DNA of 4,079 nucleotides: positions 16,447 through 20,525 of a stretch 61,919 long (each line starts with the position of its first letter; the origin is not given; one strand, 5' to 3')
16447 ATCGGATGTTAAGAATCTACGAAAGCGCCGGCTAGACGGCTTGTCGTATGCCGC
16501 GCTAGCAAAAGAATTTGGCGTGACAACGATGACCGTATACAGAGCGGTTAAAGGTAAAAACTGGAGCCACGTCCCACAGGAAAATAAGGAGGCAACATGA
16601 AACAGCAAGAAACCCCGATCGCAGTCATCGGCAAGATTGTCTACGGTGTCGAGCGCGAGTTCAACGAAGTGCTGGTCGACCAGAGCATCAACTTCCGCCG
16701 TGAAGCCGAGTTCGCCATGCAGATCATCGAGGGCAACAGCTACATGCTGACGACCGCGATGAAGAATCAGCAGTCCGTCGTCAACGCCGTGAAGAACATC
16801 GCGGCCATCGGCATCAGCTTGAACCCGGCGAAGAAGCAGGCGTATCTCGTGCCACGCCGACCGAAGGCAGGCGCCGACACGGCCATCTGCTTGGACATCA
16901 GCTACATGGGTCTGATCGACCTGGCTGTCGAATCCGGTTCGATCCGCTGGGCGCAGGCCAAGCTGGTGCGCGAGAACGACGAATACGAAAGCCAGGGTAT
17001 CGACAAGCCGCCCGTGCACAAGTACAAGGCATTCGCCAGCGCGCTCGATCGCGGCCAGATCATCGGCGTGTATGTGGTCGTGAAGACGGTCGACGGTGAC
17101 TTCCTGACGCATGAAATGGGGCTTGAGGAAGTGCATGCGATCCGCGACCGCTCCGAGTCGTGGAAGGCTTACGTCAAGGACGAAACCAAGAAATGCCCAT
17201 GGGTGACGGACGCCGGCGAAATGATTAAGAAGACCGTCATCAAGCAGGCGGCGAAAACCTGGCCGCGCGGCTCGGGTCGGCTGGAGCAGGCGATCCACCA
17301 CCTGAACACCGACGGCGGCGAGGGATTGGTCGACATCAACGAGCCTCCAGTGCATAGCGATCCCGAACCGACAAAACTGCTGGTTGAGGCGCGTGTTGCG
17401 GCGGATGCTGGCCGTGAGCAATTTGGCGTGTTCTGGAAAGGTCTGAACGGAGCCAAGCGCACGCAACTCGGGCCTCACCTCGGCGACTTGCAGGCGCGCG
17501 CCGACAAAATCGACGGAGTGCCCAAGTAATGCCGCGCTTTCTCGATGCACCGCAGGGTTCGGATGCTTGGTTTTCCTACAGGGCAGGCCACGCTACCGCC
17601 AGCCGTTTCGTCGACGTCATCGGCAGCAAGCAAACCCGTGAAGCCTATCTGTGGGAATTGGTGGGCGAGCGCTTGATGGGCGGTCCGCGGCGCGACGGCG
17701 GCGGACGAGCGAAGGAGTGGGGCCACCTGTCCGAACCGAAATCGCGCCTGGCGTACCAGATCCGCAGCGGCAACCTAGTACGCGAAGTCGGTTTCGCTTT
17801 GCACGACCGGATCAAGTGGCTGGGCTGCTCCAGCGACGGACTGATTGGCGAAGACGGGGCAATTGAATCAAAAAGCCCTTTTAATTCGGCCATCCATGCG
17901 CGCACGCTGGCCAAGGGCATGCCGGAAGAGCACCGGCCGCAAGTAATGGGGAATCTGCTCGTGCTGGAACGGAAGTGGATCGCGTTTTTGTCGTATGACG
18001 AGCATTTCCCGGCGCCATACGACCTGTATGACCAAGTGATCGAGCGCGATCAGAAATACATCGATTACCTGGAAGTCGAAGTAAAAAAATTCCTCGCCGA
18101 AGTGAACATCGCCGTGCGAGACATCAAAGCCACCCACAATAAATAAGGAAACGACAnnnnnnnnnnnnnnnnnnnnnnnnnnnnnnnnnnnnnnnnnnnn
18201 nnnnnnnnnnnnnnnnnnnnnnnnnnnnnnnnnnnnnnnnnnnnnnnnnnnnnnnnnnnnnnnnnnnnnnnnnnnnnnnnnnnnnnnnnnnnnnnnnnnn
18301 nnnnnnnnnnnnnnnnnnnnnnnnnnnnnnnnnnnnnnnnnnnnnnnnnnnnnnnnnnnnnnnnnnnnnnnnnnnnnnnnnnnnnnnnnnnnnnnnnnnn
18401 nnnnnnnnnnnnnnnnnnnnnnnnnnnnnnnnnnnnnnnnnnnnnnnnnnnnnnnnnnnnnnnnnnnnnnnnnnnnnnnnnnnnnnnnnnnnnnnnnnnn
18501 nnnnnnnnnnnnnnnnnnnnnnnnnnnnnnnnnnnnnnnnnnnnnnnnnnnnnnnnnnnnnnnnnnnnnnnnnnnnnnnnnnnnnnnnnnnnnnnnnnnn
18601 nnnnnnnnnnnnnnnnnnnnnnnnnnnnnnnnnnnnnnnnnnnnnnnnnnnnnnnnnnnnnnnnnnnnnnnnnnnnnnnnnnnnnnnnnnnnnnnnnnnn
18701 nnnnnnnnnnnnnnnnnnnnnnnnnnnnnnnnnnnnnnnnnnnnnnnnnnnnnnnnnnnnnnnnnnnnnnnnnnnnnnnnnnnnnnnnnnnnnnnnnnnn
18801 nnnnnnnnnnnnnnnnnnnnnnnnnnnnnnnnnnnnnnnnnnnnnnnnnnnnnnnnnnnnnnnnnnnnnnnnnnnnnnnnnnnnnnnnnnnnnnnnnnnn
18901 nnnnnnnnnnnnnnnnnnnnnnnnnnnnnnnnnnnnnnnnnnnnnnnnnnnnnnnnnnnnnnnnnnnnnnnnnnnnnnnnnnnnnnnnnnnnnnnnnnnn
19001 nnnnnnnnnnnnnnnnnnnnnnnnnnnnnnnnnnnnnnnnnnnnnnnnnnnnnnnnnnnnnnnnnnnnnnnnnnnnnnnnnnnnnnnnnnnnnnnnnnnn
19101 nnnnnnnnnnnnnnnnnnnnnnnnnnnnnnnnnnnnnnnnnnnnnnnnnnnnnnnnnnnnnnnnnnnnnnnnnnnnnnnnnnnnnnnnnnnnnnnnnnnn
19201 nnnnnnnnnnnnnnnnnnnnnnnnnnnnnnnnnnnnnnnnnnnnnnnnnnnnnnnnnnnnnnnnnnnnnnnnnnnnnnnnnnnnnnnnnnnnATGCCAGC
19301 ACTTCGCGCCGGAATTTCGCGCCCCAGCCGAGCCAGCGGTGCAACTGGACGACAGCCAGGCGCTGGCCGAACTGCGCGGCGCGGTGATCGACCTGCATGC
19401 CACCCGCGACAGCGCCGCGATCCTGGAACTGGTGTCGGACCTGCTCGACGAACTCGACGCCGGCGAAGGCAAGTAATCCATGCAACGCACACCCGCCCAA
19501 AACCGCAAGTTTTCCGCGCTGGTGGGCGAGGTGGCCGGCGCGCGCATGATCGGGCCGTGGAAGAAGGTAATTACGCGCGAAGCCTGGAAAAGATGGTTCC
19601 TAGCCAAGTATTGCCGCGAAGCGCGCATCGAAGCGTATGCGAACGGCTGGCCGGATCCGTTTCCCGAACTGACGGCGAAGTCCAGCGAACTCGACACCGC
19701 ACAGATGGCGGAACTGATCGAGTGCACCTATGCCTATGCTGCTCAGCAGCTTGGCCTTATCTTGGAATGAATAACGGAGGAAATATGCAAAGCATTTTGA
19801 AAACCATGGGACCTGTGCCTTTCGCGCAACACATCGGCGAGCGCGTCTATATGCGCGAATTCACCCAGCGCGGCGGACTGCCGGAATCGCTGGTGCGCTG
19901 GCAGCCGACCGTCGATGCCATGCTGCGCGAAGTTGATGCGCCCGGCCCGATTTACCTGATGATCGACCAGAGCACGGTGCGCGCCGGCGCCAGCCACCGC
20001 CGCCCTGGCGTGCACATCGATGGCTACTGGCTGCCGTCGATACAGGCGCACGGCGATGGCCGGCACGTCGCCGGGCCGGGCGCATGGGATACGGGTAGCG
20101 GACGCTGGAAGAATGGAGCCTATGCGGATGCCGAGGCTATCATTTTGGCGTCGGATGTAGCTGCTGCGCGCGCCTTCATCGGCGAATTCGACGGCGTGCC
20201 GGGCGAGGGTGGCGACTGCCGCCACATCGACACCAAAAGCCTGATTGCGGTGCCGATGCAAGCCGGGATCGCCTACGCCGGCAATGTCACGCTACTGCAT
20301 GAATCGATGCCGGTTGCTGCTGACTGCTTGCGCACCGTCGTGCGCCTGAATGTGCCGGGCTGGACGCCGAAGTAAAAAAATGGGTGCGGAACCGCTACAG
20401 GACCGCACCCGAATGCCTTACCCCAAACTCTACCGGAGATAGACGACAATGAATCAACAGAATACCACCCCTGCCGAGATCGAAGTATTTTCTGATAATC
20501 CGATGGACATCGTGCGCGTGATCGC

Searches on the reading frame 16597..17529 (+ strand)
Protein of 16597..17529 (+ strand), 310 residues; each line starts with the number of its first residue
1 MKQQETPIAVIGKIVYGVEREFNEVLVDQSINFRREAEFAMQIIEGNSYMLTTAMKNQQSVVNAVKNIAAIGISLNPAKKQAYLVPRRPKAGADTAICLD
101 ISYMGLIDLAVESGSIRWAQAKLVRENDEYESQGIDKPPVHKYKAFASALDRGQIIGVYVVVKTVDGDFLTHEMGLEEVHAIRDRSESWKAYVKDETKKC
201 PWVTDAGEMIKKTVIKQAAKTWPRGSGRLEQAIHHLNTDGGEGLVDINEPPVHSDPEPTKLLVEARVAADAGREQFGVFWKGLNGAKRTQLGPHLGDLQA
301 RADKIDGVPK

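Call 61: search_protein_families(library=phrogs, proteins=[window:16597-17529:+], max_evalue=0.00001)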
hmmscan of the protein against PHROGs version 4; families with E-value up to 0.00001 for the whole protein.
window:16597-17529:+ (310 aa): 1 family
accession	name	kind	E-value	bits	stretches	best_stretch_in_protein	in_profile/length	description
phrog_148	-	DNA, RNA and nucleotide metabolism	3.4e-61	208.9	1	4-254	25-254/387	RecT-like ssDNA annealing protein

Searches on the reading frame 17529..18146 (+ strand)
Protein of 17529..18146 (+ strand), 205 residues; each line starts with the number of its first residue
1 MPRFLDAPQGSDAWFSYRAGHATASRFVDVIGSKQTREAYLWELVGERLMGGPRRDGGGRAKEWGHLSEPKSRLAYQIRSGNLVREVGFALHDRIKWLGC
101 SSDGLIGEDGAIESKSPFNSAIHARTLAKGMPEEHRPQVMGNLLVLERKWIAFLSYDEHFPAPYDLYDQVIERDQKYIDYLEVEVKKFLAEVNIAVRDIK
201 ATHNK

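Call 61: search_protein_families(library=phrogs, proteins=[window:17529-18146:+], max_evalue=0.00001)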
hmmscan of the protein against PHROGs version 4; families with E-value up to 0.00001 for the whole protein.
window:17529-18146:+ (205 aa): 2 families
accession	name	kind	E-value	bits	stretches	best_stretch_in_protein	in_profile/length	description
phrog_149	-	DNA, RNA and nucleotide metabolism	5.8e-28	98.8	1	6-202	596-803/1242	exonuclease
phrog_434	-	DNA, RNA and nucleotide metabolism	4.1e-12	47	1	6-194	52-238/372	RecE-like recombination exonuclease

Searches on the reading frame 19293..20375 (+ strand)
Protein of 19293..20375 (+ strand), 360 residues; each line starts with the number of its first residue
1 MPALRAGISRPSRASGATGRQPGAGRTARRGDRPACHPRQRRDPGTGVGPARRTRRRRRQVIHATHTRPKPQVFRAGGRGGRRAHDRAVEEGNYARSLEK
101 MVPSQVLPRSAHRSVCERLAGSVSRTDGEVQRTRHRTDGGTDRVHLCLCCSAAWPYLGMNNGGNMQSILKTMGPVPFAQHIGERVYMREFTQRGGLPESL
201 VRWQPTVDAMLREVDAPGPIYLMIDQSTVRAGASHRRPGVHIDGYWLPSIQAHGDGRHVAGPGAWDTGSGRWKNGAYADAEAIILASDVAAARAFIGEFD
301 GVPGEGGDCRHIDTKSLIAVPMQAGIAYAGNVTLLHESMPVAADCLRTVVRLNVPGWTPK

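Call 61: search_protein_families(library=phrogs, proteins=[window:19293-20375:+], max_evalue=0.00001)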
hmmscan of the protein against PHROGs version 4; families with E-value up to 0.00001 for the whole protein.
window:19293-20375:+ (360 aa): 1 family
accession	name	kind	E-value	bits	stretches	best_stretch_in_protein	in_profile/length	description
phrog_8970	-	unknown function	7.9e-55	186.7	1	165-359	1-203/205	-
